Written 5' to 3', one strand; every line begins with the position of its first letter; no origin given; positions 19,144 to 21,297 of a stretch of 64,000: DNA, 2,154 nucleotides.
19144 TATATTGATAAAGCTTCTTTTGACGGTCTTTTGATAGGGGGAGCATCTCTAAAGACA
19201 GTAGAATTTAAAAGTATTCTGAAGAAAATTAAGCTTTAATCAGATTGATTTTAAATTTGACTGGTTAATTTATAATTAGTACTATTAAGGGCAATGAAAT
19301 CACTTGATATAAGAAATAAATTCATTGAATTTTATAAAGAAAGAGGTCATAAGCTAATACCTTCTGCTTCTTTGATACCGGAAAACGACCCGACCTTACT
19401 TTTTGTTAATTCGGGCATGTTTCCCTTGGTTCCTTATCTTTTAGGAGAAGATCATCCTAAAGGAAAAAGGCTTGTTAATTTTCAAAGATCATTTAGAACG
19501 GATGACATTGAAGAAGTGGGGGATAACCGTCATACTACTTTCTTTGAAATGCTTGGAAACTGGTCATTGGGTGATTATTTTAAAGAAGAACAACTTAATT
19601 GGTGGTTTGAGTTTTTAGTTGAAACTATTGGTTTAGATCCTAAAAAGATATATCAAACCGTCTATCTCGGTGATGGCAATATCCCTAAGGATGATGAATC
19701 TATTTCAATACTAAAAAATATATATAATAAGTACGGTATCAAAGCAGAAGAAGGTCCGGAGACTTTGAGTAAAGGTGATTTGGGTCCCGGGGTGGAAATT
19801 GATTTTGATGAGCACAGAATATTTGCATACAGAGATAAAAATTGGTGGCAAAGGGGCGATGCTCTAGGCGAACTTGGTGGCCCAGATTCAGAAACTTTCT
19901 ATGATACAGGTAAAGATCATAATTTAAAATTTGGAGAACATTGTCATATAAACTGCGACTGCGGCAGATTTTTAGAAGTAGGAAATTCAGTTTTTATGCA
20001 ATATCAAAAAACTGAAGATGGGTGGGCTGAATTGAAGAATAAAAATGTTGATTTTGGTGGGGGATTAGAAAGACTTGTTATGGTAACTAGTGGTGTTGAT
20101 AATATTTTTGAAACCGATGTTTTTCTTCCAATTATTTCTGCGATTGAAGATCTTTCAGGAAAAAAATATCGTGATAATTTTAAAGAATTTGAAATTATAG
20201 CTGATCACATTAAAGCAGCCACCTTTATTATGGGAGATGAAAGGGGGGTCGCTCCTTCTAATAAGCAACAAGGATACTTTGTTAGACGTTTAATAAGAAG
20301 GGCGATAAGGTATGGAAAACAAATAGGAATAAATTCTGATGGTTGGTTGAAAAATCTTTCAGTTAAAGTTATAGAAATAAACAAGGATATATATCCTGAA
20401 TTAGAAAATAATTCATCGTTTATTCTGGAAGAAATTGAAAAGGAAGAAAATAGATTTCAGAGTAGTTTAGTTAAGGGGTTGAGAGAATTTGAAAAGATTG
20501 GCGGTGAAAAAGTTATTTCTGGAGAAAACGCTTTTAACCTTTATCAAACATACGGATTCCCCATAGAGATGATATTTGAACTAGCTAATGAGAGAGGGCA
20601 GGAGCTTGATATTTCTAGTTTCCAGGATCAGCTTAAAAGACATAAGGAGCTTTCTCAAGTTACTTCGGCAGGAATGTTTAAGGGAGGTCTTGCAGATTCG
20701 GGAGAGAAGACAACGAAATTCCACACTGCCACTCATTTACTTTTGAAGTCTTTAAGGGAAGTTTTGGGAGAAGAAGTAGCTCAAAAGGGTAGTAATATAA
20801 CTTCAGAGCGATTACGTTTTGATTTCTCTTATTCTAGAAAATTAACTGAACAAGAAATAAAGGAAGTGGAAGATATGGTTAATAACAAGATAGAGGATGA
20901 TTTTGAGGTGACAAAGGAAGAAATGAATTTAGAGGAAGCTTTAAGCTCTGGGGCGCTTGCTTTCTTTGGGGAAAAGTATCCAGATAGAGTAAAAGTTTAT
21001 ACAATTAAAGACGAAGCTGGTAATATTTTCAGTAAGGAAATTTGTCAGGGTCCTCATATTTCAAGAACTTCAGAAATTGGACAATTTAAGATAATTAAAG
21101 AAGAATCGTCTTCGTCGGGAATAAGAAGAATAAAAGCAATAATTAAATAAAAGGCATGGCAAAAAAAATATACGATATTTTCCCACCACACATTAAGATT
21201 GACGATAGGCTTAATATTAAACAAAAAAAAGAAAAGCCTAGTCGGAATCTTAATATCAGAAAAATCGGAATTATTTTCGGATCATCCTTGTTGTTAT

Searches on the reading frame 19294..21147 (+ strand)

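Call 37: search_protein_families(library=pfam, proteins=[window:19294-21147:+], max_evalue=0.00001)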
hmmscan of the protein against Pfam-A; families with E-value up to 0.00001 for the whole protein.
window:19294-21147:+ (618 aa): 2 families
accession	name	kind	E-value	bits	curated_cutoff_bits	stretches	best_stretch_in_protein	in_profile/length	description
PF01411.24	tRNA-synt_2c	-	2.1e-117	393.4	30.3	1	5-461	1-435/552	tRNA synthetases class II (A)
PF07973.19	tRNA_SAD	-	2.3e-14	53.5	24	1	566-613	1-43/44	Threonyl and Alanyl tRNA synthetase second additional domain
